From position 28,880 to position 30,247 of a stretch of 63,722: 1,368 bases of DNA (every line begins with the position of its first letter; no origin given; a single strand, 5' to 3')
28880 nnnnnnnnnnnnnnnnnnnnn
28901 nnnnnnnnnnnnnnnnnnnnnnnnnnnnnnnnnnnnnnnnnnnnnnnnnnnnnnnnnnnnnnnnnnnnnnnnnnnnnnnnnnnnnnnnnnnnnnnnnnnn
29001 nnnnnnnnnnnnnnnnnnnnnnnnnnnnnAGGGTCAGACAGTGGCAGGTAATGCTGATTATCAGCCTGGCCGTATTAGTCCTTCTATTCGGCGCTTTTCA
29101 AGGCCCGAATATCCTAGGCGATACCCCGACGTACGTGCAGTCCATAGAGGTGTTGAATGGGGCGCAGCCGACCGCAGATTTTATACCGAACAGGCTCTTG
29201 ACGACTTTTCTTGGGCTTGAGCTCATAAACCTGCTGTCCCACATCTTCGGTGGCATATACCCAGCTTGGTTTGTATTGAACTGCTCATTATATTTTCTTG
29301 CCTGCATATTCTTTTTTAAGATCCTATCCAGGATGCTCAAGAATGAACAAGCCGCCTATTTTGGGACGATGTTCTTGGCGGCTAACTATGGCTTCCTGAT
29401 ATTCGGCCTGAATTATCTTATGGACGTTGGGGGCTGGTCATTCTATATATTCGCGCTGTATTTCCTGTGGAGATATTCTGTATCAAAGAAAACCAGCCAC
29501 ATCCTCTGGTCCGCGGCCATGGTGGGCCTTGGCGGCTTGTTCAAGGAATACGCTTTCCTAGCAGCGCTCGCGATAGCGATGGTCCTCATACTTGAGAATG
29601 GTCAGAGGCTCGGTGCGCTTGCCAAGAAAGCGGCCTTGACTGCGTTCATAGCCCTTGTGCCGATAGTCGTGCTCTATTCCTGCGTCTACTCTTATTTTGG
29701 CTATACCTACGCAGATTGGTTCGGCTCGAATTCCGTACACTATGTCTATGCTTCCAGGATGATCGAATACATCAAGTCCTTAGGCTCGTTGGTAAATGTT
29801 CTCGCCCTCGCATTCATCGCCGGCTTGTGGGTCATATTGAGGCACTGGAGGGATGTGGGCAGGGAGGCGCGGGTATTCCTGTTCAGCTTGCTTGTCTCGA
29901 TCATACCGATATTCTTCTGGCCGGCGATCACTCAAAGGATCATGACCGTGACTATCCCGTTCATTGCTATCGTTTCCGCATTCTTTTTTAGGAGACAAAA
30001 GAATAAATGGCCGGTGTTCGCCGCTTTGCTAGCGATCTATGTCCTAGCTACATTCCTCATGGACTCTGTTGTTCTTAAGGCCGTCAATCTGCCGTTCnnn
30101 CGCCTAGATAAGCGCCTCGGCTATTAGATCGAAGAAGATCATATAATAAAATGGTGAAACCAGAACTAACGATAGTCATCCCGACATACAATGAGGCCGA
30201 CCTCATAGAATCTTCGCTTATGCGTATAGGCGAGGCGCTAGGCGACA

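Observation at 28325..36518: Three fusions of polyprenyl-phosphate-sugar synthase-type GT2 domains to large polytopic (GT-C-like) domains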

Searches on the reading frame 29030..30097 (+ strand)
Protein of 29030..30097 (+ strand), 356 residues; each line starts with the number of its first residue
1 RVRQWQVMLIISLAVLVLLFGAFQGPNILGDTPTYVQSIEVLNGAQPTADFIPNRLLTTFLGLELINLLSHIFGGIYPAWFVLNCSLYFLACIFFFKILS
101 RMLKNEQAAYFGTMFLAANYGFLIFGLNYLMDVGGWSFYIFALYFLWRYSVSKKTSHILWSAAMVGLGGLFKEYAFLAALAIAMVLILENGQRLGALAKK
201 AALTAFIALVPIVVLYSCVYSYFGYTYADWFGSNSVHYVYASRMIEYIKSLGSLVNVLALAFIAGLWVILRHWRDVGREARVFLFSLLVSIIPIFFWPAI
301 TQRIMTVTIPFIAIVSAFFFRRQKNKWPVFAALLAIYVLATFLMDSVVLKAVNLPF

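Call 48: search_solved_structures(query=A4, max_evalue=10)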
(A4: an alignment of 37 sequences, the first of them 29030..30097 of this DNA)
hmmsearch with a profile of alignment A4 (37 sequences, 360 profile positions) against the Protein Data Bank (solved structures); distinct sequences matched with E-value up to 10: 3.
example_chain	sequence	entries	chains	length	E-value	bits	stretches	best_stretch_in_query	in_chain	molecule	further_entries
7tra_Q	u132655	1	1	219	1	11.5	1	94-125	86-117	CRISPR-associated endonuclease Cas3-HD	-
7tr8_Q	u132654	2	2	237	1.1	11.3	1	94-125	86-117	CRISPR-associated endonuclease Cas3-HD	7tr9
7r2k_Q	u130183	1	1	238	1.2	11.3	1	94-125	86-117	CRISPR-associated endonuclease Cas3-HD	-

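Call 65: find_related_loci(query=A4, collection=genome_contigs, flank=6000)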
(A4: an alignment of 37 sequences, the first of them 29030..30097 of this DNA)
Query A4 (356 aa) in genome_contigs; peptide patterns used: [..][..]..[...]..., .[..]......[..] (x = any residue, [..] = any of these).
74 stretches matched a pattern; 44 encode a relative of the query (tblastn E <= 1e-3); 44 distinct loci.
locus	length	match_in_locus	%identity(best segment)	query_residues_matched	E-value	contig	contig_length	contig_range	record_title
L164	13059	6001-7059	59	3-355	6e-137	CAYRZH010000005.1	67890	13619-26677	MAG TPA_asm: uncultured Candidatus Saccharibacteria bacterium isolate binchicken_co16_374 genome assembly, contig: NODE_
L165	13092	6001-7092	54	1-356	4e-121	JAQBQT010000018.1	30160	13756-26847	MAG: Candidatus Parcubacteria bacterium isolate RYN_380 scaffold_2829136, whole genome shotgun sequence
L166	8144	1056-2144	54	5-356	2e-119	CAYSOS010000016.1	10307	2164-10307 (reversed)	MAG TPA_asm: uncultured Candidatus Saccharibacteria bacterium isolate SRP273308_co1_214 genome assembly, contig: NODE_89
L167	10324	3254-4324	51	1-356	6e-118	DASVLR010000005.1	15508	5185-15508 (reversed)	MAG TPA_asm: Candidatus Paceibacterota bacterium isolate SMAG_U3079 k141_4453, whole genome shotgun sequence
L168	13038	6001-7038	50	10-356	1e-109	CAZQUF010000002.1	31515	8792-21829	MAG TPA_asm: uncultured Candidatus Saccharibacteria bacterium isolate binchicken_co50_64 genome assembly, contig: NODE_1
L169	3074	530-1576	48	6-355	2e-106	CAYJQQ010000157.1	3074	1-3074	MAG TPA_asm: uncultured Gammaproteobacteria bacterium isolate ERP125453_co1_343 genome assembly, contig: NODE_46735_leng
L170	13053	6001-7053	47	3-355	2e-97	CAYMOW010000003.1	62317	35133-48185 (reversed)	MAG TPA_asm: uncultured Candidatus Saccharibacteria bacterium isolate SRP329715_co1_140 genome assembly, contig: NODE_52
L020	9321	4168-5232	51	1-356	1e-93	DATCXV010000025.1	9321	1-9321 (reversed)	MAG TPA_asm: Candidatus Paceibacterota bacterium isolate SMAG_U7448 k141_280529, whole genome shotgun sequence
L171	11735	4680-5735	44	3-355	2e-92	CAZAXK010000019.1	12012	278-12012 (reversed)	MAG TPA_asm: uncultured Candidatus Saccharibacteria bacterium isolate SRP286056_co1_285 genome assembly, contig: NODE_67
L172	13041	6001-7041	43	9-356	3e-92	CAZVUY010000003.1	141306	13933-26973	MAG TPA_asm: uncultured Candidatus Saccharibacteria bacterium isolate SRP300315_co1_63 genome assembly, contig: NODE_50_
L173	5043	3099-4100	44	26-356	5e-90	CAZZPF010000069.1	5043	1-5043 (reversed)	MAG TPA_asm: uncultured Candidatus Saccharibacteria bacterium isolate binchicken_co203_538 genome assembly, contig: k141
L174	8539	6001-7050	41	10-356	9e-87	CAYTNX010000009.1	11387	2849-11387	MAG TPA_asm: uncultured Candidatus Saccharibacteria bacterium isolate SRP278252_co2_57 genome assembly, contig: NODE_120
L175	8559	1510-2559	44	8-355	6e-86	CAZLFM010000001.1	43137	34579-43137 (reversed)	MAG TPA_asm: uncultured Candidatus Saccharibacteria bacterium isolate SRP342105_co1_470 genome assembly, contig: NODE_10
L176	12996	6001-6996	43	27-356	1e-84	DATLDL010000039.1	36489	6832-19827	MAG TPA_asm: Candidatus Paceibacterota bacterium isolate SMAG_U14349 k141_7772028, whole genome shotgun sequence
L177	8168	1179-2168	45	27-356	4e-84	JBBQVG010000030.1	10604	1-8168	MAG: Candidatus Paceibacteria bacterium isolate Co_metawrap_1985 Cmw_1985_k141_13240840_length_10604_cov_8.0000, whole g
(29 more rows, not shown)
